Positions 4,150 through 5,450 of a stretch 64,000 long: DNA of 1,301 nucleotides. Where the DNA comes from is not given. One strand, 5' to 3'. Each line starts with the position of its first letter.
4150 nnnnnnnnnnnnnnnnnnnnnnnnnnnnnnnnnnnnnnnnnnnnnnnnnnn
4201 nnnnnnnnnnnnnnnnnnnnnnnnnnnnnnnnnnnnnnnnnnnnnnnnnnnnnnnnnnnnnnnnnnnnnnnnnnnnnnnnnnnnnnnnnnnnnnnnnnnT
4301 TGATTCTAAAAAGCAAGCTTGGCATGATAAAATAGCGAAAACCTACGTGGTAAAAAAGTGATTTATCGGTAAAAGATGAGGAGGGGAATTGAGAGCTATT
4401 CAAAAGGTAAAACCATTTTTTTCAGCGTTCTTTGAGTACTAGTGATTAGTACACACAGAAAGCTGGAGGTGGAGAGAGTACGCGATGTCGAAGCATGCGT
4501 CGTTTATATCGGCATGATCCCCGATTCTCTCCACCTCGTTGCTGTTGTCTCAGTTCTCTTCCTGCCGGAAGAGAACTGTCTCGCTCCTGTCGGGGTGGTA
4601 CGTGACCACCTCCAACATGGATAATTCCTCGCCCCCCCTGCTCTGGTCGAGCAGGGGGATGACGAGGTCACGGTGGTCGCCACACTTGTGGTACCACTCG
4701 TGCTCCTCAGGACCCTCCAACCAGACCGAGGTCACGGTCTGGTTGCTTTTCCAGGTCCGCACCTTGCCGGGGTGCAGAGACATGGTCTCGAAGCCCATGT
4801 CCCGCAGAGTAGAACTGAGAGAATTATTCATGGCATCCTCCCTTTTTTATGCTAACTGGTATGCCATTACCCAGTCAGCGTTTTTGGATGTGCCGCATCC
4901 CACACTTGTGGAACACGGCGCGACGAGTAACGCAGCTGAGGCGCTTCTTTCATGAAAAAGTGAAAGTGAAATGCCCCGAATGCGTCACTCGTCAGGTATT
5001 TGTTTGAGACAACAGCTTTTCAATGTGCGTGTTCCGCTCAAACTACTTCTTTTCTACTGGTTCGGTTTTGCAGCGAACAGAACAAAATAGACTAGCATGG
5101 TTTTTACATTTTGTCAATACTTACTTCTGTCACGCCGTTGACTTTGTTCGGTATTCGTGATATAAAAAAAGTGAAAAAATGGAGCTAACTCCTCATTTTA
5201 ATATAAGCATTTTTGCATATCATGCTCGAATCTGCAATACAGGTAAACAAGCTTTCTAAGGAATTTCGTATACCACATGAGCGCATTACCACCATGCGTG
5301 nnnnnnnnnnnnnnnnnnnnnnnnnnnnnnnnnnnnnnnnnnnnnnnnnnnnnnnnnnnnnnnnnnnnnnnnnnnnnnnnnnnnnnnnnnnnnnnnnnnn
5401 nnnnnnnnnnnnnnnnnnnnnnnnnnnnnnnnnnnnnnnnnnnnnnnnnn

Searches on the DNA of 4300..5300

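Call 89: search_rna_families(source=window, start=4300, end=5300, threshold=evalue, max_evalue=1)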
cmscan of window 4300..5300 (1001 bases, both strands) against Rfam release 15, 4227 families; matches with E-value up to 1: 0.
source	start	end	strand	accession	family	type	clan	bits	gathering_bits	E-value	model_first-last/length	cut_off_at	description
